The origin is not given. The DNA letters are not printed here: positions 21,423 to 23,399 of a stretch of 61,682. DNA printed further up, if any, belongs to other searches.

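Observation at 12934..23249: Sigma54-controlled operon coupling a NuoE/NuoF (HydC/HydB-type) module and a GltD-type reductase to a glutamate-synthase-core FMN protein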

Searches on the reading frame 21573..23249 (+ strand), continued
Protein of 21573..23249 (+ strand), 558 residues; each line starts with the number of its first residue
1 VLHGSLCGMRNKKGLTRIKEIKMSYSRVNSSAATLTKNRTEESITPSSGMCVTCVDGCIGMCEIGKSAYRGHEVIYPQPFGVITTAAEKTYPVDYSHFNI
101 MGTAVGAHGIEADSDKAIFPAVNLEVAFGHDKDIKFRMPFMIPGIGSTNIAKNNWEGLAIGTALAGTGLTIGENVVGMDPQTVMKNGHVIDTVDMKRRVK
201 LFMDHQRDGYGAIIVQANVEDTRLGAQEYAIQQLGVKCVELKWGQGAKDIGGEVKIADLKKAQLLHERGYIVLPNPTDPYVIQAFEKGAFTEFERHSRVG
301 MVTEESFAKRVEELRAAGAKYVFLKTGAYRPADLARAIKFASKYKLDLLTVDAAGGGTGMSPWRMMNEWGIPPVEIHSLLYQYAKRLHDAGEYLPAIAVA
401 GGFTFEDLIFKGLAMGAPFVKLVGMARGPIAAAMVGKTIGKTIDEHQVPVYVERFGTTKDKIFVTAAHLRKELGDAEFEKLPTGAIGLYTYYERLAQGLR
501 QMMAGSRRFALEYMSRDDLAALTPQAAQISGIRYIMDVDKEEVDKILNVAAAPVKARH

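Call 54: find_encoding_contigs(protein=P0123, flank=8000, max_places=2)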
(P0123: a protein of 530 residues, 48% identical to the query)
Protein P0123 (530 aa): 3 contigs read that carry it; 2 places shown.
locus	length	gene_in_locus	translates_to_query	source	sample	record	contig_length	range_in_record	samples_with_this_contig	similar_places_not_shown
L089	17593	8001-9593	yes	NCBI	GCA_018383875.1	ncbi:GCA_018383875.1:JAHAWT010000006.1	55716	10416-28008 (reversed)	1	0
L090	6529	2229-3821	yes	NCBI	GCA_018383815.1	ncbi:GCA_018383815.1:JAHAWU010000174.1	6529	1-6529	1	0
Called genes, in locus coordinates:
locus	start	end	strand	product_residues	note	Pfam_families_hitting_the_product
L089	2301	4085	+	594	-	PF00009:GTP_EFTU, PF01926:MMR_HSR1 (weak), PF11987:IF-2, PF14578:GTP_EFTU_D4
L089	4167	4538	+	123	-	PF01092:Ribosomal_S6e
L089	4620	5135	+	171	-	PF01927:Mut7-C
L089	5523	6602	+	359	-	-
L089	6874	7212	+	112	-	-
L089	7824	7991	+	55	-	-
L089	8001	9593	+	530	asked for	PF01645:Glu_synthase (weak)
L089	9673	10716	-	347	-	-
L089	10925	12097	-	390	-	-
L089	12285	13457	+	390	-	PF13237:Fer4_10 (weak), PF02754:CCG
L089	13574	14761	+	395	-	PF00108:Thiolase_N, PF00109:ketoacyl-synt (faint), PF22691:Thiolase_C_1, PF02803:Thiolase_C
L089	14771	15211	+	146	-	PF12172:zf-ChsH2, PF01796:OB_ChsH2_C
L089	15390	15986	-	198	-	PF00857:Isochorismatase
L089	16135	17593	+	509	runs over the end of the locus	PF09861:Lar_N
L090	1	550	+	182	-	?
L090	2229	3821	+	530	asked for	PF01645:Glu_synthase (weak)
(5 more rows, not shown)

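Call 55: find_encoding_contigs(protein=P0126, flank=8000, max_places=2)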
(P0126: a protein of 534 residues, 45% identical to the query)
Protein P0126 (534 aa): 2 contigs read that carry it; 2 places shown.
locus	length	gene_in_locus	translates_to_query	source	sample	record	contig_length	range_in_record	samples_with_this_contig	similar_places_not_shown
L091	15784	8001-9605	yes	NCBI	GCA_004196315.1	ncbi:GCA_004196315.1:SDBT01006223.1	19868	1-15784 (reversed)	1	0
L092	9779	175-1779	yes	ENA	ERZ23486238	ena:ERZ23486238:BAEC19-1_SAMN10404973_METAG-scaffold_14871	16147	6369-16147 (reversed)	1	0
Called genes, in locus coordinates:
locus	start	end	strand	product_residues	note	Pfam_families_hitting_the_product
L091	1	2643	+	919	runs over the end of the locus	PF02739:5_3_exonuc_N, PF01367:5_3_exonuc, PF01612:DNA_pol_A_exo1, PF22619:DNA_polI_exo1, PF00476:DNA_pol_A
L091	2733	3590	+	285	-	PF06144:DNA_pol3_delta, PF21694:DNA_pol3_delta_C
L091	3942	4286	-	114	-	PF01649:Ribosomal_S20p, PF13779:DUF4175 (weak)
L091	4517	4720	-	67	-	-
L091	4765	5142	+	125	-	-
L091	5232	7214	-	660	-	PF00270:DEAD (faint), PF04851:ResIII, PF17757:UvrB_inter, PF27431:UvrB_3rd, PF00271:Helicase_C, PF12344:UvrB, PF02151:UVR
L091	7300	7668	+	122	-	-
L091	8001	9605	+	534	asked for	PF01645:Glu_synthase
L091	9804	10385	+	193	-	PF01330:RuvA_N, PF00633:HHH (faint), PF14520:HHH_5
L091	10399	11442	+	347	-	PF02388:FemAB, PF13480:Acetyltransf_6, PF02388:FemAB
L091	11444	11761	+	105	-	-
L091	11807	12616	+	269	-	-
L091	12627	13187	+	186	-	PF02677:QueH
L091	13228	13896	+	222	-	PF02527:GidB, PF13847:Methyltransf_31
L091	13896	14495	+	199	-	PF01728:FtsJ, PF13847:Methyltransf_31 (faint)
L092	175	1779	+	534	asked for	PF01645:Glu_synthase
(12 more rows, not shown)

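Call 63: find_encoding_contigs(protein=P0001, flank=10000, max_places=2)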
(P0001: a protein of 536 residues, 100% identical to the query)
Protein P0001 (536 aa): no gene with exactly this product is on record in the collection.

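Call 70: search_protein_families(library=pfam, proteins=[L012:3179-4477:+, L057:4242-5669:+, L023:11833-13194:+, L011:6602-9802:+, L048:3666-4991:+], max_evalue=0.00001)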
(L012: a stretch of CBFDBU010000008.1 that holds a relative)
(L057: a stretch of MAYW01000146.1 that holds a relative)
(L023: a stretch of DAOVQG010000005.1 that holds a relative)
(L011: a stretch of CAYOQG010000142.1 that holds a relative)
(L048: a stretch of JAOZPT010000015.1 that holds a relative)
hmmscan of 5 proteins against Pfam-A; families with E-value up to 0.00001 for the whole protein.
L012:3179-4477:+ (432 aa): 2 families
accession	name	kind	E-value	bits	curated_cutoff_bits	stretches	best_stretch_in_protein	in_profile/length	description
PF00208.27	ELFV_dehydrog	-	9.3e-69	232.2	23.4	1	197-429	1-241/241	Glutamate/Leucine/Phenylalanine/Valine dehydrogenase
PF02812.23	ELFV_dehydrog_N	-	5.1e-55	185.1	25.3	1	48-173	2-127/129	Glu/Leu/Phe/Val dehydrogenase, dimerisation domain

L057:4242-5669:+ (475 aa): 2 families
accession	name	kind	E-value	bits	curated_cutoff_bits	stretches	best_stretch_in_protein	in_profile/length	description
PF00208.27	ELFV_dehydrog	-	5.4e-57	193.7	23.4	1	188-381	1-192/241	Glutamate/Leucine/Phenylalanine/Valine dehydrogenase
PF02812.23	ELFV_dehydrog_N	-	7.1e-48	162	25.3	1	41-167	3-128/129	Glu/Leu/Phe/Val dehydrogenase, dimerisation domain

L023:11833-13194:+ (453 aa): 2 families
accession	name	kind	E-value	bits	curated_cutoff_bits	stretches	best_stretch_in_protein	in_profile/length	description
PF00208.27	ELFV_dehydrog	-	1.1e-90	304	23.4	1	200-451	1-241/241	Glutamate/Leucine/Phenylalanine/Valine dehydrogenase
PF02812.23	ELFV_dehydrog_N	-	4.8e-49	165.8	25.3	1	55-183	1-129/129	Glu/Leu/Phe/Val dehydrogenase, dimerisation domain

L011:6602-9802:+ (1066 aa): 2 families
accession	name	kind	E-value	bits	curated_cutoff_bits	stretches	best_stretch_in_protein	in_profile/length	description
PF01326.24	PPDK_N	-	2.6e-55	188.4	27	1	347-719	3-315/328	Pyruvate phosphate dikinase, AMP/ATP-binding domain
PF01909.29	NTP_transf_2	-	1.6e-06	28.9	21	1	959-996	10-47/93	Nucleotidyltransferase domain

L048:3666-4991:+ (441 aa): 2 families
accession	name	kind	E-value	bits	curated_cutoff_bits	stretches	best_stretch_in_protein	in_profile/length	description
PF00208.27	ELFV_dehydrog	-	1.8e-70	237.9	23.4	1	206-438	1-241/241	Glutamate/Leucine/Phenylalanine/Valine dehydrogenase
PF02812.23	ELFV_dehydrog_N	-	3.8e-56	188.8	25.3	1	58-182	3-127/129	Glu/Leu/Phe/Val dehydrogenase, dimerisation domain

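Call 71: search_protein_families(library=ncbifam, proteins=[L012:3179-4477:+, L057:4242-5669:+, L023:11833-13194:+, L035:11759-13045:+, L053:407-1762:+], max_evalue=1e-20)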
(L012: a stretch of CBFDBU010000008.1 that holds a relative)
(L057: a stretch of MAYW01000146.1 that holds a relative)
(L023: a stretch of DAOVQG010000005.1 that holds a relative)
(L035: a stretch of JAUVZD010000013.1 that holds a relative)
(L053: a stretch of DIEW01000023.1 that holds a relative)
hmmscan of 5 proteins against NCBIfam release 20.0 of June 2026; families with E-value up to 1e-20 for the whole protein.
L012:3179-4477:+ (432 aa): 5 families
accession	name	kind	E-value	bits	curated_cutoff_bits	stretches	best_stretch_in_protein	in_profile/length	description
NF041398.1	GluDhGdhB_Halo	equivalog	2.7e-133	444.8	620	1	20-432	4-410/410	glutamate dehydrogenase GdhB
NF040817.1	GdhA_Arch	equivalog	1.4e-132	442.9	750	1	17-431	4-417/419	glutamate dehydrogenase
NF006929.0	PRK09414.1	equivalog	1e-74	252.1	536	1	42-430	52-444/445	NADP-specific glutamate dehydrogenase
NF010634.0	PRK14031.1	equivalog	1.7e-55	188.3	822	1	59-430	65-443/444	NADP-specific glutamate dehydrogenase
NF010633.0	PRK14030.1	subfamily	1.5e-52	179.2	743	1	49-430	55-444/445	glutamate dehydrogenase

L057:4242-5669:+ (475 aa): 5 families
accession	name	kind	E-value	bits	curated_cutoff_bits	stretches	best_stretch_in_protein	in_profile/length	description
NF040817.1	GdhA_Arch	equivalog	2.5e-108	362.9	750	1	18-403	13-386/419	glutamate dehydrogenase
NF041398.1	GluDhGdhB_Halo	equivalog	2.1e-102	343.1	620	1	13-403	5-378/410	glutamate dehydrogenase GdhB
NF006929.0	PRK09414.1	equivalog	3e-53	181.4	536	1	42-378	62-389/445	NADP-specific glutamate dehydrogenase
NF010633.0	PRK14030.1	subfamily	2.1e-44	152.4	743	1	43-380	59-391/445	glutamate dehydrogenase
NF010634.0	PRK14031.1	equivalog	2.3e-39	135.1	822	1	43-383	59-393/444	NADP-specific glutamate dehydrogenase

L023:11833-13194:+ (453 aa): 5 families
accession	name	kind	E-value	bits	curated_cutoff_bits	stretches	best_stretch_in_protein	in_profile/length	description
NF006929.0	PRK09414.1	equivalog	2.1e-230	765.2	536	1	7-453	9-445/445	NADP-specific glutamate dehydrogenase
NF010634.0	PRK14031.1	equivalog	7.3e-208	690.5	822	1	8-453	6-444/444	NADP-specific glutamate dehydrogenase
NF010633.0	PRK14030.1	subfamily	2.7e-198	659.5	743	1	8-453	6-445/445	glutamate dehydrogenase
NF040817.1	GdhA_Arch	equivalog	1.5e-62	212.2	750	1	37-453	14-417/419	glutamate dehydrogenase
NF041398.1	GluDhGdhB_Halo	equivalog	4.1e-57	193.9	620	1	47-452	23-408/410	glutamate dehydrogenase GdhB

L035:11759-13045:+ (428 aa): 5 families
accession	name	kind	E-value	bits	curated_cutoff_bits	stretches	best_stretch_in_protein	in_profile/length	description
NF040817.1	GdhA_Arch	equivalog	2.5e-137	458.5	750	1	13-427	4-417/419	glutamate dehydrogenase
NF041398.1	GluDhGdhB_Halo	equivalog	1.3e-130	436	620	1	14-428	2-410/410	glutamate dehydrogenase GdhB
NF006929.0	PRK09414.1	equivalog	1.5e-75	254.9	536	1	13-425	29-443/445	NADP-specific glutamate dehydrogenase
NF010634.0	PRK14031.1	equivalog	1.8e-60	204.6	822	1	35-389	45-404/444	NADP-specific glutamate dehydrogenase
NF010633.0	PRK14030.1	subfamily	1.6e-53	182.4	743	1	50-391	60-407/445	glutamate dehydrogenase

L053:407-1762:+ (451 aa): 5 families
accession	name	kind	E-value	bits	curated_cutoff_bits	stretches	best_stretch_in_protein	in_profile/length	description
NF006929.0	PRK09414.1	equivalog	1.3e-228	759.3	536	1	3-450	6-444/445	NADP-specific glutamate dehydrogenase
NF010634.0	PRK14031.1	equivalog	1e-208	693.3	822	1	6-451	5-444/444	NADP-specific glutamate dehydrogenase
NF010633.0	PRK14030.1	subfamily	4.2e-197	655.6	743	1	4-450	3-444/445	glutamate dehydrogenase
NF040817.1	GdhA_Arch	equivalog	6.8e-69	233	750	1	44-450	24-416/419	glutamate dehydrogenase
NF041398.1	GluDhGdhB_Halo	equivalog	1.1e-61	208.9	620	1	43-449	20-407/410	glutamate dehydrogenase GdhB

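Call 81: search_protein_families(library=pfam, proteins=[P0269, P0162, P0121, P0131, P0156], max_evalue=0.001)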
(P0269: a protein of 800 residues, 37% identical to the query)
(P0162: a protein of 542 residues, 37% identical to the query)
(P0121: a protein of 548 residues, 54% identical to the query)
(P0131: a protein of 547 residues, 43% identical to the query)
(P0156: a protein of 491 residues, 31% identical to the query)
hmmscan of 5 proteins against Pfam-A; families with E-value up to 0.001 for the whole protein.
P0269 (800 aa): 11 families
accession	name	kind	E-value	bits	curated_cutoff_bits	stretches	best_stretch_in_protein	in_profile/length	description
PF04432.18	FrhB_FdhB_C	-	4.2e-29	101.8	23.3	1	165-305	2-138/150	Coenzyme F420 hydrogenase/dehydrogenase, beta subunit C terminus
PF01645.23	Glu_synthase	-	1.6e-17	64.2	20.4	1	436-727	57-305/369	Conserved region in glutamate synthase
PF04422.18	FrhB_FdhB_N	-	3.9e-14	53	22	1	94-158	13-77/78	Coenzyme F420 hydrogenase/dehydrogenase, beta subunit N-term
PF13237.11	Fer4_10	-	1.3e-08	35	25.5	1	11-57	2-53/53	4Fe-4S dicluster domain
PF13534.11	Fer4_17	-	7.9e-06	26.8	22.2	0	46-63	2-18/61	4Fe-4S dicluster domain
PF01070.24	FMN_dh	-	8e-06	25.5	24.9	1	677-757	253-333/350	FMN-dependent dehydrogenase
PF12797.12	Fer4_2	-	7.4e-05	22.9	24.5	0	11-28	3-20/22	4Fe-4S binding domain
PF00037.32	Fer4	-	0.00011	22.3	21.1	1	42-57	4-19/24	4Fe-4S binding domain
PF14697.11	Fer4_21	-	0.00016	22.1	35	1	12-58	2-53/59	4Fe-4S dicluster domain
PF13183.11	Fer4_8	-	0.00076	20.4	27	0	43-60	2-19/68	4Fe-4S dicluster domain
PF13187.11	Fer4_9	-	0.00076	19.9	27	0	18-58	2-49/52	4Fe-4S dicluster domain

P0162 (542 aa): 1 family
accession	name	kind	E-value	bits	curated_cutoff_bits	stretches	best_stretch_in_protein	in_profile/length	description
PF01645.23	Glu_synthase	-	6.7e-08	32.5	20.4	1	289-406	204-315/369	Conserved region in glutamate synthase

P0121 (548 aa): 1 family
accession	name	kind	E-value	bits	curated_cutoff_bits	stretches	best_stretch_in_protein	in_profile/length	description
PF01645.23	Glu_synthase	-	4.9e-09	36.3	20.4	1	286-401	187-299/369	Conserved region in glutamate synthase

P0131 (547 aa): 1 family
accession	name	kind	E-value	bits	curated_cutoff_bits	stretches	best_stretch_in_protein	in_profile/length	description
PF01645.23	Glu_synthase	-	4.9e-14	52.7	20.4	1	307-405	206-300/369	Conserved region in glutamate synthase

P0156 (491 aa): 1 family
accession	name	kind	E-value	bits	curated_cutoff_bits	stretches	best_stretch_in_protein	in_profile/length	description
PF01645.23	Glu_synthase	-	2.1e-06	27.6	20.4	1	262-380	190-305/369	Conserved region in glutamate synthase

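Call 91: list_cluster_members(proteins=[P0269, P0122, P0123, P0126, P0001, P0035])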
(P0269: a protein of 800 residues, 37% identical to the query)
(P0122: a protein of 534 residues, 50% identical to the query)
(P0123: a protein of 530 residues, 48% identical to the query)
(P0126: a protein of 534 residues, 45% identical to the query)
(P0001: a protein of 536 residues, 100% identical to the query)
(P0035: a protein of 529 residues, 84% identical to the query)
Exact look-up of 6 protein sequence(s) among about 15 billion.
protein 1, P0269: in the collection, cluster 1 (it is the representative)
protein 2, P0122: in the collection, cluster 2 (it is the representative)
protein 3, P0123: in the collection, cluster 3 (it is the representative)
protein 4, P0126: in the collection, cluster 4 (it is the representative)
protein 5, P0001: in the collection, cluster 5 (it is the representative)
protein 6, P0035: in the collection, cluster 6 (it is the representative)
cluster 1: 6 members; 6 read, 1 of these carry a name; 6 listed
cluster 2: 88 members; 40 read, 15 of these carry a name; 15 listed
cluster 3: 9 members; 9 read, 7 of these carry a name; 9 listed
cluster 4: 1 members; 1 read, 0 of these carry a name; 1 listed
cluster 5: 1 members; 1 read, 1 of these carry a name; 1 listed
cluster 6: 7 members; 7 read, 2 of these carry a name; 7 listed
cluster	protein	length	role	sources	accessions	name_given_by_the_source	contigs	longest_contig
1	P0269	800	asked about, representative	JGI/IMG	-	-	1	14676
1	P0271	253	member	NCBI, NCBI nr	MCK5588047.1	MAG: Coenzyme F420 hydrogenase/dehydrogenase, beta subunit C-terminal domain, partial ... | Coenzyme F420 hydrogenase/dehydrogenase, beta subunit C-terminal domain [Candidatus ...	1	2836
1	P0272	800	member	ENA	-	-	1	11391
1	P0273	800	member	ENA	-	-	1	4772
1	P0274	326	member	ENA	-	-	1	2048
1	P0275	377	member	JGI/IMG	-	-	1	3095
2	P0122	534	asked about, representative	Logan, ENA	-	-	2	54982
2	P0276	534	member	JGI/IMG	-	glutamate synthase domain-containing protein 2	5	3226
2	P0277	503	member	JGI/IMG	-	glutamate synthase domain-containing protein 2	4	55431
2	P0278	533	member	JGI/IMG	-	glutamate synthase domain-containing protein 2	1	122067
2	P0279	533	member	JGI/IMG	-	glutamate synthase domain-containing protein 2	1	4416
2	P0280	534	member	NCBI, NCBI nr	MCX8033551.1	MAG: glutamate synthase-related protein [Thermoleophilia bacterium] | glutamate synthase-related protein [Thermoleophilia bacterium]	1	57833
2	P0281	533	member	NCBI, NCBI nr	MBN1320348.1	MAG: FMN-binding glutamate synthase family protein [Thermoleophilia bacterium] | FMN-binding glutamate synthase family protein [Thermoleophilia bacterium]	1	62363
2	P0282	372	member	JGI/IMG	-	glutamate synthase domain-containing protein 2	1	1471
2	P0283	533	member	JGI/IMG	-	glutamate synthase domain-containing protein 2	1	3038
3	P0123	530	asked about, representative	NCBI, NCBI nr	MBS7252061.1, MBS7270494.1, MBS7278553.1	MAG: FMN-binding glutamate synthase family protein [Candidatus Freyarchaeota archaeon] | FMN-binding glutamate synthase family protein [Candidatus Jordarchaeia archaeon]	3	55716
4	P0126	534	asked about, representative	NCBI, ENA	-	-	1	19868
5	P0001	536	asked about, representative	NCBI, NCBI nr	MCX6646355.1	MAG: FMN-binding glutamate synthase family protein [bacterium] | FMN-binding glutamate synthase family protein [bacterium]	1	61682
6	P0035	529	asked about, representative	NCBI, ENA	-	-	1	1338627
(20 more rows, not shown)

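Call 93: search_protein_families(library=pfam, proteins=[L020:4829-5179:+, L024:4880-5173:+, L005:4815-5099:+], max_evalue=5)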
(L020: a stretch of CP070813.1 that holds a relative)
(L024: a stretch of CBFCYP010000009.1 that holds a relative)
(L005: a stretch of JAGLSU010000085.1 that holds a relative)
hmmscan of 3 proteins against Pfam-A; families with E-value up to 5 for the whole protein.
L020:4829-5179:+ (117 aa): 2 families
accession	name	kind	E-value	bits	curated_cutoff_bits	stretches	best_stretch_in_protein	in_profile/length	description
PF02467.21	Whib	-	0.031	15.3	23.6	1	82-102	21-41/65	Transcription factor WhiB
PF13751.12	DDE_Tnp_1_6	-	2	9.2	25.1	1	26-58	28-60/125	Transposase DDE domain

L024:4880-5173:+ (98 aa): 1 family
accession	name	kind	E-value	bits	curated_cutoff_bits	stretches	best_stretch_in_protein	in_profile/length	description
PF13751.12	DDE_Tnp_1_6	-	2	9.2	25.1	1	8-40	30-61/125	Transposase DDE domain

L005:4815-5099:+ (95 aa): 0 families

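Call 104: search_protein_families(library=pfam, proteins=[L040:11657-13435:+, L001:11804-12526:+], max_evalue=0.0001)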
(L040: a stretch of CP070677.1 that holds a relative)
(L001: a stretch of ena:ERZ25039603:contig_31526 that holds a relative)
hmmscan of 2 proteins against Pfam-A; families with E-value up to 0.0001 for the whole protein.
L040:11657-13435:+ (592 aa): 1 family
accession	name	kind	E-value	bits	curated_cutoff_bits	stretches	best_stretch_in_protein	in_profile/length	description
PF01326.24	PPDK_N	-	2.7e-38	132.5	27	1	34-411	3-319/328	Pyruvate phosphate dikinase, AMP/ATP-binding domain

L001:11804-12526:+ (240 aa): 0 families
